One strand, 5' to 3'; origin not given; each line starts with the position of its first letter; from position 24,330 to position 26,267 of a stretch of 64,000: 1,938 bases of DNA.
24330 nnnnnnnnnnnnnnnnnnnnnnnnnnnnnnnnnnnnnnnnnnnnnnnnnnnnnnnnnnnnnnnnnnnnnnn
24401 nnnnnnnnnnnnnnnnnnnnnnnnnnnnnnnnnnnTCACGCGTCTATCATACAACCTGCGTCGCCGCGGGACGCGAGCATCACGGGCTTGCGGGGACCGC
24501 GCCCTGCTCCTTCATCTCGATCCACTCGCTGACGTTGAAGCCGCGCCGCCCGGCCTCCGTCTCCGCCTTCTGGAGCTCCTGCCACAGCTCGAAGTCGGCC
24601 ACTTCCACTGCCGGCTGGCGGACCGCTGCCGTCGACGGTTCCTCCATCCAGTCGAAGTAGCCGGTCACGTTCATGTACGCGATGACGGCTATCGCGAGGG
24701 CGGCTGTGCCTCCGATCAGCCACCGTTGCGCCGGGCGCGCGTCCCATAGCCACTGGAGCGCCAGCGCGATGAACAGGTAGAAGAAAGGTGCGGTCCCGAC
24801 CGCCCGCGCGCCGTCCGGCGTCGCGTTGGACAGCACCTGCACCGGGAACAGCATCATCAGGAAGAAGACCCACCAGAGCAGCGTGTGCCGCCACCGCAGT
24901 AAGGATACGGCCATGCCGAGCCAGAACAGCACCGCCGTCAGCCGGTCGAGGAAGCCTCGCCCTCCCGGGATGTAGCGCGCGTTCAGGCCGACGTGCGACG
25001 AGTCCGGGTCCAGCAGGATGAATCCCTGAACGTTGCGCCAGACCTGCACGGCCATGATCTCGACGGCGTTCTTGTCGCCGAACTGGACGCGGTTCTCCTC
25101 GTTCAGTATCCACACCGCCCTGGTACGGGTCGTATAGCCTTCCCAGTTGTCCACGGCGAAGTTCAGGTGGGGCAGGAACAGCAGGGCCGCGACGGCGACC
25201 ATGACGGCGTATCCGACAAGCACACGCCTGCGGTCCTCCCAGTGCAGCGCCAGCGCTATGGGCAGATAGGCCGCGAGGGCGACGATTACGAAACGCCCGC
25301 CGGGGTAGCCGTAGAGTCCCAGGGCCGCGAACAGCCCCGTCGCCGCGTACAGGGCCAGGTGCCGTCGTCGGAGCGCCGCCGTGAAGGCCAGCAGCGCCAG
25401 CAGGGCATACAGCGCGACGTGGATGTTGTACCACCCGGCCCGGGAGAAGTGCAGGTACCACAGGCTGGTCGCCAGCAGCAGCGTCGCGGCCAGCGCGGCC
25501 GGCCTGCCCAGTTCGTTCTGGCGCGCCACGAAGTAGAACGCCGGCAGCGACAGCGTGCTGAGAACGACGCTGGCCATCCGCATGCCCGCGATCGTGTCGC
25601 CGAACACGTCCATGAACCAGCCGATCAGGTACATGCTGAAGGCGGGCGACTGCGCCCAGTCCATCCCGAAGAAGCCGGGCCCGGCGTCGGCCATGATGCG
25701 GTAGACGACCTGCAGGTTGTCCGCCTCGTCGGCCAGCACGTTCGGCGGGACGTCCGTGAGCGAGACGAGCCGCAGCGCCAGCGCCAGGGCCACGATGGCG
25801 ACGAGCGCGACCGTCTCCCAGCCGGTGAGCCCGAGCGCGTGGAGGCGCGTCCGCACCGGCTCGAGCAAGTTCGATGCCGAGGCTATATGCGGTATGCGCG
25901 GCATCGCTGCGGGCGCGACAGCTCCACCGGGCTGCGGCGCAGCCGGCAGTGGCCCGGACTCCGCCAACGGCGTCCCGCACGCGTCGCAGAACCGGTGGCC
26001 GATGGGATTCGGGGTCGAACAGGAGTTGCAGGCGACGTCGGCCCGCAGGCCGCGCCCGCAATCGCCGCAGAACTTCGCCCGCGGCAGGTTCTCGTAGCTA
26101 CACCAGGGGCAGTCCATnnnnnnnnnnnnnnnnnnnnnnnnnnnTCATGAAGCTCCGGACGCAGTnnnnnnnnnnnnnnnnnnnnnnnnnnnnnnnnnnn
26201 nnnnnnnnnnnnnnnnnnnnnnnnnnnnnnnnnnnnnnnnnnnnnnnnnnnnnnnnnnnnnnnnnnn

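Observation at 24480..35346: Alternating locus: zinc-ribbon GT-C glycosyltransferase / giant NHL protein / DegT aminotransferase / second giant NHL paralog, a candidate dedicated surface-glycoprotein system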

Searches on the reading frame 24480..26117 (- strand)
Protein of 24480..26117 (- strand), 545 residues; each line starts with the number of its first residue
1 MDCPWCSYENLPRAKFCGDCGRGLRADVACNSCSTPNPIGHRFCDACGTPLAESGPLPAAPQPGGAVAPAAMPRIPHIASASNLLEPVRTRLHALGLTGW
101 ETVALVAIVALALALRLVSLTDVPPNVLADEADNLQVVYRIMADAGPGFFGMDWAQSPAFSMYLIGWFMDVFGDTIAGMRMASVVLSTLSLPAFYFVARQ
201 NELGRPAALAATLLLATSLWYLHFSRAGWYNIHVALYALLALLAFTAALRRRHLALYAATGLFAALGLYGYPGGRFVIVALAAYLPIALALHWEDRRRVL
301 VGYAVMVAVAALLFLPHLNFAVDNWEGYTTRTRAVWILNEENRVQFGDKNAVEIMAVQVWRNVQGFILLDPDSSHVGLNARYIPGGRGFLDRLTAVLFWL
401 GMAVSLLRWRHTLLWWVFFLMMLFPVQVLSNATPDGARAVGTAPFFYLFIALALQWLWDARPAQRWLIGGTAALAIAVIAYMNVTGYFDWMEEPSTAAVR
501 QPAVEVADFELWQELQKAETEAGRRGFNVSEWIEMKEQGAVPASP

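Call 7: search_protein_families(library=pfam, proteins=[window:24480-26117:-], max_evalue=0.01)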
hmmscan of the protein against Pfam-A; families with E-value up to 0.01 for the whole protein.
window:24480-26117:- (545 aa): 5 families
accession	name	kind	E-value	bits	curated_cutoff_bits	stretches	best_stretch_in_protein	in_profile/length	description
PF13231.12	PMT_2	-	1.8e-11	45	26.1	1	158-318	3-158/160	Dolichyl-phosphate-mannose-protein mannosyltransferase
PF12773.13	DZR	-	6.6e-09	36.2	27.3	1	3-48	1-45/45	Double zinc ribbon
PF13240.11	Zn_Ribbon_1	-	2.9e-08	33.7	25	2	3-23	2-22/23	zinc-ribbon domain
PF02366.24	PMT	-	0.0021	18.1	22.7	1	172-316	78-226/245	Dolichyl-phosphate-mannose-protein mannosyltransferase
PF18912.6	DZR_2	-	0.0044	17.3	27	0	17-54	10-49/56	Double zinc ribbon domain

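Call 8: search_protein_families(library=ncbifam, proteins=[window:24480-26117:-], max_evalue=0.01)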
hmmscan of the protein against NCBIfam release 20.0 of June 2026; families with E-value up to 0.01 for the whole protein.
window:24480-26117:- (545 aa): 4 families
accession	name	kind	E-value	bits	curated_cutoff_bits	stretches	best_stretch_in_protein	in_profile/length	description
TIGR03663.1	TIGR03663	subfamily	2.1e-07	30.3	126.25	1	104-269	3-161/435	flippase activity-associated protein Agl23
NF045510.1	4Cys_prefix_kin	domain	3e-06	27.4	24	1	32-51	6-26/26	4-Cys prefix domain-containing protein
NF011149.0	PRK14559.1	equivalog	0.00014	20.8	374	1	3-50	4-50/642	serine/threonine phosphatase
NF009784.2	PRK13279.1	equivalog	0.001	17.8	567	1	147-316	51-221/539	lipid IV(A) 4-amino-4-deoxy-L-arabinosyltransferase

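Call 20: find_homologous_proteins(query=window:24480-26117:-)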
Query window:24480-26117:- (545 aa): 121 proteins with E <= 0.001 among 8000 candidates; the best 120 are listed.
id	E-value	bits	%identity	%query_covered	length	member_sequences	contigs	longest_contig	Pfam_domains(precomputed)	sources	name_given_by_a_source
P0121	0.0e+0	1243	100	100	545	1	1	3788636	PF13240.12,PF12773.14,PF13231.13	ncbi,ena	-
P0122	0.0e+0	1072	85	100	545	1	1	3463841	PF13240.12,PF12773.14,PF13231.13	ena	-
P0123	0.0e+0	1070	86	100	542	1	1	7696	PF13240.12,PF12773.14,PF13231.13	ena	-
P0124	0.0e+0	1039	81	100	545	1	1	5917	PF13240.12,PF12773.14,PF13231.13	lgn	-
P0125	1.5e-297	1006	80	100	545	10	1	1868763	PF13240.12,PF12773.14,PF13231.13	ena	-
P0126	1.6e-293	993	79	100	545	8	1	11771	PF13240.12,PF12773.14,PF13231.13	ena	-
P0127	1.3e-279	947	89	86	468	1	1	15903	PF02366.25,PF13231.13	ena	-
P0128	1.8e-272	923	80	93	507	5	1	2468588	PF13231.13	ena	-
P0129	9.7e-242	822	66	99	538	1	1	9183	PF13240.12,PF12773.14,PF13231.13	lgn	-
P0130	1.9e-237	808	65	99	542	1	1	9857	PF13240.12,PF19529.5,PF12773.14,PF13231.13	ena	-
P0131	4.8e-236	803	63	99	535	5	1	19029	PF13240.12,PF12773.14,PF24463.2,PF13231.13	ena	-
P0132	4.9e-236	803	62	99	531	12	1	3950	PF13240.12,PF12773.14,PF24463.2,PF13231.13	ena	-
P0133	4.8e-233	793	62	99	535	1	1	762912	PF13240.12,PF12773.14,PF24463.2,PF13231.13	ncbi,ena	-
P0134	9.4e-233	792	63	99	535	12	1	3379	PF13240.12,PF12773.14,PF13231.13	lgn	-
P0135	2.7e-231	787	63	99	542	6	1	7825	PF13240.12,PF19529.5,PF12773.14,PF13231.13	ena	-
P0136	8.9e-231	786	62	99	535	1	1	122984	PF13240.12,PF12773.14,PF24463.2,PF13231.13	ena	-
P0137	1.0e-230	786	62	99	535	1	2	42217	PF13240.12,PF12773.14,PF24463.2,PF13231.13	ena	-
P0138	2.5e-230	784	62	99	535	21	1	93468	PF13240.12,PF12773.14,PF24463.2,PF13231.13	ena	-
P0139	1.8e-228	778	60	99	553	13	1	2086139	PF13240.12,PF12773.14,PF24463.2,PF13231.13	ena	-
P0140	1.6e-226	772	62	99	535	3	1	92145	PF13240.12,PF12773.14,PF13231.13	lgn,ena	-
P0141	8.1e-209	713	75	78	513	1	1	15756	PF13231.13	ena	-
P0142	2.3e-205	702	66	85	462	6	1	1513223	PF13231.13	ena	-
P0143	1.6e-199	683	64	84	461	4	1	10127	PF13231.13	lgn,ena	-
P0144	2.0e-197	676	66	80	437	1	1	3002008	PF13231.13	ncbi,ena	-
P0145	4.7e-194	664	56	99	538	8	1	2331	PF13240.12,PF12773.14,PF13231.13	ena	-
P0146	2.9e-193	662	58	99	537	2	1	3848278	PF12773.14,PF13231.13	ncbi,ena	-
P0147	6.2e-191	654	57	99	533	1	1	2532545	PF12773.14,PF13231.13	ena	-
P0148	1.2e-190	653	57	99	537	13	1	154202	PF13240.12,PF12773.14,PF13231.13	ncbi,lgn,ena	-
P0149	2.2e-188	646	56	99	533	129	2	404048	PF13240.12,PF12773.14,PF13231.13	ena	-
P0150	7.4e-188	644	53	99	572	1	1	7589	PF13240.12,PF12773.14,PF13231.13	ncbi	-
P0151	8.4e-188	644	57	99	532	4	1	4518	PF12773.14,PF13231.13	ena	-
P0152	4.0e-187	642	56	99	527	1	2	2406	PF13240.12,PF12773.14,PF13231.13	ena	-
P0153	3.7e-186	638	54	99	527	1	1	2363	PF12773.14,PF13231.13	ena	-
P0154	9.1e-186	637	56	99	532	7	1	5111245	PF13240.12,PF12773.14,PF13231.13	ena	-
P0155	1.4e-185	637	56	99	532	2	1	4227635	PF12773.14,PF13231.13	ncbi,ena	-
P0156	2.3e-185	636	56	99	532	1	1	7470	PF13240.12,PF12773.14,PF13231.13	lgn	-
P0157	3.2e-185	635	56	99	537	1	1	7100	PF13240.12,PF12773.14,PF13231.13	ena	-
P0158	7.9e-185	634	55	99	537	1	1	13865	PF13240.12,PF12773.14,PF13231.13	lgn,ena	-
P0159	1.1e-183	630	56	99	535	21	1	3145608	PF13240.12,PF12773.14,PF13231.13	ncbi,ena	-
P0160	6.7e-183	628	55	99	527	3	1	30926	PF12773.14,PF13231.13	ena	-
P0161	2.2e-182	626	54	99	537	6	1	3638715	PF13240.12,PF12773.14,PF13231.13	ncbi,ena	-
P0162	4.8e-182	625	54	99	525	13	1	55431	PF12773.14,PF13231.13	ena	-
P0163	1.7e-181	623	54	99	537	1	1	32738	PF13240.12,PF12773.14,PF13231.13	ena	-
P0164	2.7e-181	622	54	99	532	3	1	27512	PF13231.13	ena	-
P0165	1.7e-180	620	55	99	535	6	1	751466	PF13240.12,PF12773.14,PF13231.13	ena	-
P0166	2.8e-178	612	53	98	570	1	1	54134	PF13240.12,PF12773.14,PF13231.13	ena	-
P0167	4.3e-176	605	54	99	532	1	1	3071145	PF13240.12,PF12773.14,PF13231.13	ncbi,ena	-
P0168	1.2e-174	600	61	80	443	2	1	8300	PF13231.13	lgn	-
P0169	1.5e-174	600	53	98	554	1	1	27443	PF13240.12,PF12773.14,PF13231.13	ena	-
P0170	5.1e-174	598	83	59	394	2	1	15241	PF13231.13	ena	-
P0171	3.0e-171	589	54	98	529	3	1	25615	PF13240.12,PF12773.14,PF13231.13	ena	-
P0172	2.0e-170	587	54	98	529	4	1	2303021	PF13240.12,PF12773.14,PF13231.13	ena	-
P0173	4.2e-170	585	52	99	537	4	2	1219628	PF13240.12,PF12773.14,PF24463.2,PF13231.13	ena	-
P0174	3.6e-168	579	54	99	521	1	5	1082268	PF12773.14,PF13231.13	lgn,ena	-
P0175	8.3e-165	568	55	99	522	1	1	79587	PF12773.14,PF13231.13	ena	-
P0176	6.3e-164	565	52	98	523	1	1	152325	PF13240.12,PF12773.14,PF13231.13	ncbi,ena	-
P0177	9.0e-162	558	50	99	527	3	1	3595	PF13240.12,PF12773.14,PF24463.2,PF13231.13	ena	-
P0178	1.2e-160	554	58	87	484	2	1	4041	PF02366.25,PF13231.13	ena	-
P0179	5.0e-158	546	67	66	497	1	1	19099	PF13231.13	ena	-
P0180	2.9e-156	540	65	66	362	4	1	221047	PF13231.13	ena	-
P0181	5.5e-153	529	47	99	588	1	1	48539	PF13240.12,PF12773.14,PF13231.13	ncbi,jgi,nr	ncbi:MAG: hypothetical protein FJ319_04775 [SAR202 cluster bacterium]|nr:hypothetical protein [SAR20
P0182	2.6e-151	523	47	99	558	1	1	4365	PF12773.14,PF13231.13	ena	-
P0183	4.3e-145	503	46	98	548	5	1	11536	PF13240.12,PF12773.14,PF13231.13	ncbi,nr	ncbi:MAG: glycosyltransferase family 39 protein [SAR202 cluster bacterium]|nr:glycosyltransferase fa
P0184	1.3e-144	501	56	77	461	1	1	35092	PF13231.13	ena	-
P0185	3.8e-142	493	56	82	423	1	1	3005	PF13240.12,PF19529.5,PF12773.14,PF13248.12,PF13231.13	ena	-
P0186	1.5e-135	471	54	79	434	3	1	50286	PF13231.13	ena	-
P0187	1.1e-125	439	47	84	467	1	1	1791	PF13231.13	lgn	-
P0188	1.6e-125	438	48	79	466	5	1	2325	PF13231.13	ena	-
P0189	1.9e-123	431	48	80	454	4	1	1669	PF13231.13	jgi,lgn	-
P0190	3.2e-123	431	47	81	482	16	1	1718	PF13231.13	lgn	-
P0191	4.3e-122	427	48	80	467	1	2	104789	PF13231.13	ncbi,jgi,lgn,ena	-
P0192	8.4e-122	426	48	79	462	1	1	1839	PF13231.13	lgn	-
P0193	2.6e-121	424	49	79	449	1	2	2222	PF13231.13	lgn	-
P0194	1.4e-118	415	59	62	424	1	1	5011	PF13231.13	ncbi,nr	ncbi:MAG: glycosyltransferase family 39 protein [Chloroflexi bacterium]|nr:glycosyltransferase famil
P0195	6.5e-113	397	46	87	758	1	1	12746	PF24684.2,PF01436.28,PF25021.2,PF08450.19,PF13231.13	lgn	-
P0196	3.0e-111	391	46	80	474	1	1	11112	PF13231.13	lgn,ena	-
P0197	4.2e-109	384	42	82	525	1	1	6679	PF13231.13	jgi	jgi:4-amino-4-deoxy-L-arabinose transferase-like glycosyltransferase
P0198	6.9e-109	383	45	80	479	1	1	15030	PF13231.13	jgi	-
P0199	1.1e-108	383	39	86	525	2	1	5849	PF13231.13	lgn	-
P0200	1.2e-108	383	39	87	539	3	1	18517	PF13231.13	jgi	-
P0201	1.6e-108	382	40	86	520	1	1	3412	PF13231.13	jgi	jgi:4-amino-4-deoxy-L-arabinose transferase-like glycosyltransferase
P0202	1.5e-107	379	40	83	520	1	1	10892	PF13231.13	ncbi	-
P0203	7.7e-107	377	40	79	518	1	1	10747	PF13231.13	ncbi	-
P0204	1.2e-105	373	48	79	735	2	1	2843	PF24684.2,PF01436.28,PF13231.13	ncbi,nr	ncbi:MAG: NHL repeat-containing protein [Chloroflexi bacterium]|nr:NHL repeat-containing protein [Ch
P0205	1.3e-104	369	46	79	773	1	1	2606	PF24684.2,PF01436.28,PF25021.2,PF08450.19,PF13231.13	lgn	-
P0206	2.8e-104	368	48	79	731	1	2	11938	PF24684.2,PF01436.28,PF13231.13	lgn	-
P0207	8.6e-102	360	39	82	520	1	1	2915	PF13231.13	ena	-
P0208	8.9e-102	360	45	79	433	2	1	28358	PF13231.13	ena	-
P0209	4.3e-101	358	46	77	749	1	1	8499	PF24684.2,PF01436.28,PF25021.2,PF08450.19,PF13231.13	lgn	-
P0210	1.3e-100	356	43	83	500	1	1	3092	PF13231.13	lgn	-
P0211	3.6e-100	355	43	80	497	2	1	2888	PF13231.13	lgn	-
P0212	9.9e-100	353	45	79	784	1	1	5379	PF24684.2,PF01436.28,PF25021.2,PF08450.19,PF13231.13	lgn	-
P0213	2.1e-99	352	41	87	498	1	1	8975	PF13231.13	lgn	-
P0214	2.4e-99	352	43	77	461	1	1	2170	PF02366.25,PF13231.13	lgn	-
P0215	5.9e-98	347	44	82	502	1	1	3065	PF13231.13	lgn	-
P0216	1.1e-97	346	45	84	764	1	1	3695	PF24684.2,PF01436.28,PF13231.13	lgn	-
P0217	8.2e-97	343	42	82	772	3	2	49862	PF02366.25,PF13449.13,PF24684.2,PF01436.28,PF25021.2,PF06739.18,PF08450.19,PF13231.13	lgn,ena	-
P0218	1.5e-96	343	54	59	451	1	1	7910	PF13240.12,PF12773.14,PF13231.13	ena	-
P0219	2.7e-96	342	44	77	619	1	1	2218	PF13231.13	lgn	-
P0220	1.1e-95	340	43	76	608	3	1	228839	PF13231.13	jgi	jgi:4-amino-4-deoxy-L-arabinose transferase-like glycosyltransferase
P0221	1.3e-93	333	46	79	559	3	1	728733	PF13231.13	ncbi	-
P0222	1.8e-91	326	41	78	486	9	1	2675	PF13231.13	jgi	jgi:4-amino-4-deoxy-L-arabinose transferase-like glycosyltransferase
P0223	1.1e-90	323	42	79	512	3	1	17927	PF13231.13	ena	-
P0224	1.9e-89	319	43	80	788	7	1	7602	PF13449.13,PF24684.2,PF01436.28,PF25021.2,PF06739.18,PF08450.19,PF13231.13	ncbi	-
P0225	1.6e-87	313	40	78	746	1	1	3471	PF02393.22,PF24684.2,PF01436.28,PF25021.2,PF08450.19,PF13231.13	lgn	-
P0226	8.0e-83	297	41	81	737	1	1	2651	PF13449.13,PF24684.2,PF01436.28,PF25021.2,PF06739.18,PF08450.19,PF13231.13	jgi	jgi:DNA-binding beta-propeller fold protein YncE/4-amino-4-deoxy-L-arabinose transferase-like glycos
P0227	2.0e-80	289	38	51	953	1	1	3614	PF24684.2,PF01436.28,PF08450.19,PF13231.13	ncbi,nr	ncbi:MAG: glycosyltransferase family 39 protein, partial [Chloroflexi bacterium]|nr:glycosyltransfer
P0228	4.3e-80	288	38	77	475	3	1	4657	PF13231.13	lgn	-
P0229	1.5e-74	270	37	77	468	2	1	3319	PF09852.16,PF13231.13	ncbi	-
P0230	6.0e-65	238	36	82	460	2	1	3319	PF13231.13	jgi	jgi:hypothetical protein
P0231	3.1e-64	236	36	82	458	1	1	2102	PF13231.13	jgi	jgi:hypothetical protein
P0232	6.2e-58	215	35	79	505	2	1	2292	PF13231.13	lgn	-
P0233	6.7e-33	133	30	75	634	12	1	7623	PF02366.25,PF12773.14,PF13231.13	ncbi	-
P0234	9.0e-31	125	30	76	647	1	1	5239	PF13240.12,PF12773.14,PF13231.13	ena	-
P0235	1.1e-17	82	31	57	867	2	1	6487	PF07691.18,PF13231.13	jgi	jgi:4-amino-4-deoxy-L-arabinose transferase-like glycosyltransferase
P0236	2.5e-12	65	28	61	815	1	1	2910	PF13231.13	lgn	-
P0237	6.9e-8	50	29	56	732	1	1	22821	PF13231.13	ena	-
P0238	8.1e-8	50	25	64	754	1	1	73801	PF13231.13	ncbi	-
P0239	7.4e-7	47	27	64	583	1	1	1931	PF13231.13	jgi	jgi:hypothetical protein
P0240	1.8e-6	45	30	45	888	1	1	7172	PF13231.13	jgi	jgi:4-amino-4-deoxy-L-arabinose transferase-like glycosyltransferase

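Call 22: find_related_loci(query=A1, collection=genome_contigs, flank=10000)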
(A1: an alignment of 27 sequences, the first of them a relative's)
Query A1 (545 aa) in genome_contigs; peptide patterns used: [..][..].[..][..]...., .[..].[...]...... (x = any residue, [..] = any of these).
60 stretches matched a pattern; 42 encode a relative of the query (tblastn E <= 1e-3); 40 distinct loci.
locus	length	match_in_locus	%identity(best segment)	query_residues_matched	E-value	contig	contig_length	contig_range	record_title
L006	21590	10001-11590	64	3-542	0e+0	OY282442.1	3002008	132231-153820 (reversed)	MAG: uncultured Dehalococcoidia bacterium genome assembly, chromosome: 1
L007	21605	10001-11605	63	1-542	0e+0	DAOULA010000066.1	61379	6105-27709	MAG TPA_asm: Dehalococcoidia bacterium isolate S8_375 282781, whole genome shotgun sequence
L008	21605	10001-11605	62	1-542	0e+0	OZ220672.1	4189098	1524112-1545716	MAG: Dehalococcoidia bacterium isolate 155f1a69-6e9e-45b9-9f90-cb8b40f06a4f genome assembly, chromosome: 1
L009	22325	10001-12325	57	1-539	0e+0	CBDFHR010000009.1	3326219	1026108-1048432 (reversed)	MAG: Dehalococcoidia bacterium isolate d69144cb-8fdf-44db-909b-5cac20385fca genome assembly, contig: contig_9, whole gen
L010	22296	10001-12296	56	1-539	0e+0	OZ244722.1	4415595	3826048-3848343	MAG: Dehalococcoidia bacterium isolate b077b08e-e145-448e-a96a-cce4e44968b6 genome assembly, chromosome: 1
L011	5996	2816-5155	57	1-539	0e+0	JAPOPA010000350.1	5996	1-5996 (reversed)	MAG: Chloroflexota bacterium isolate APA_bin_48 c_000000376712, whole genome shotgun sequence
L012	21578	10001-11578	55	1-539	0e+0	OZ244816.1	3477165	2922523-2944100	MAG: Dehalococcoidia bacterium isolate f2a2dee8-fbed-446a-8eee-262c204d2a39 genome assembly, chromosome: 1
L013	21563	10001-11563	56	3-539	0e+0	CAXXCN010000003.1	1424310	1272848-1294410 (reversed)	MAG: Dehalococcoidia bacterium isolate e66569de-989e-459c-8942-bbbb2819a0b0 genome assembly, contig: contig_3, whole gen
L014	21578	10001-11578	57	1-539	0e+0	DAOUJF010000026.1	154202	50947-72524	MAG TPA_asm: Dehalococcoidia bacterium isolate S32_247 k113_1461462, whole genome shotgun sequence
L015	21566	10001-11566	56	3-539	0e+0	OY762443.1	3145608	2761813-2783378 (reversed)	MAG: Dehalococcoidia bacterium isolate e17dd254-e2e4-46ca-aa76-34ed56c1cae1 genome assembly, chromosome: 1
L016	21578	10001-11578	55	1-539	0e+0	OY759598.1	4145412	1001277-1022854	MAG: Dehalococcoidia bacterium isolate 9e3974e8-1b76-4a2a-ace1-a6b9f67a3735 genome assembly, chromosome: 1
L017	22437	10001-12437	56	1-539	0e+0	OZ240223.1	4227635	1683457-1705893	MAG: Dehalococcoidia bacterium isolate f6a585c4-e35e-4cc9-a722-66a179f45198 genome assembly, chromosome: 1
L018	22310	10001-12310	56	1-539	0e+0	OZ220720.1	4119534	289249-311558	MAG: Dehalococcoidia bacterium isolate c1ccb28d-03af-49da-9b48-84a9185dfe7a genome assembly, chromosome: 1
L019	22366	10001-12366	54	1-539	0e+0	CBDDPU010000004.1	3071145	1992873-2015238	MAG: Dehalococcoidia bacterium isolate f7799225-1c54-49ab-8ee4-b01798a0f060 genome assembly, contig: contig_4, whole gen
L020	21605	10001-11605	62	1-542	0e+0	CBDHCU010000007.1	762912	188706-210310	MAG: Dehalococcoidia bacterium isolate 55646556-b4c4-4674-9987-911c49b4817b genome assembly, contig: contig_5, whole gen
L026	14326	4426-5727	48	111-545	7e-123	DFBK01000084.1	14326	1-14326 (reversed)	MAG TPA_asm: Anaerolineales bacterium UBA3082 UBA3082_contig_11843, whole genome shotgun sequence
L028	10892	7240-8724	40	91-545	1e-102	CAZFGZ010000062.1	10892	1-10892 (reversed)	MAG TPA_asm: uncultured Dehalococcoidia bacterium isolate binchicken_co89_502 genome assembly, contig: NODE_12078_length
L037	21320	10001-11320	45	91-523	3e-78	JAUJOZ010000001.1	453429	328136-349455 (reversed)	MAG: Thermomicrobiales bacterium isolate YX3bin31 opera_contig_38, whole genome shotgun sequence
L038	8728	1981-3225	38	118-524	2e-66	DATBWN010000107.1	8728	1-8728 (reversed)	MAG TPA_asm: Dehalococcoidia bacterium isolate SMAG_U7542 k141_156969, whole genome shotgun sequence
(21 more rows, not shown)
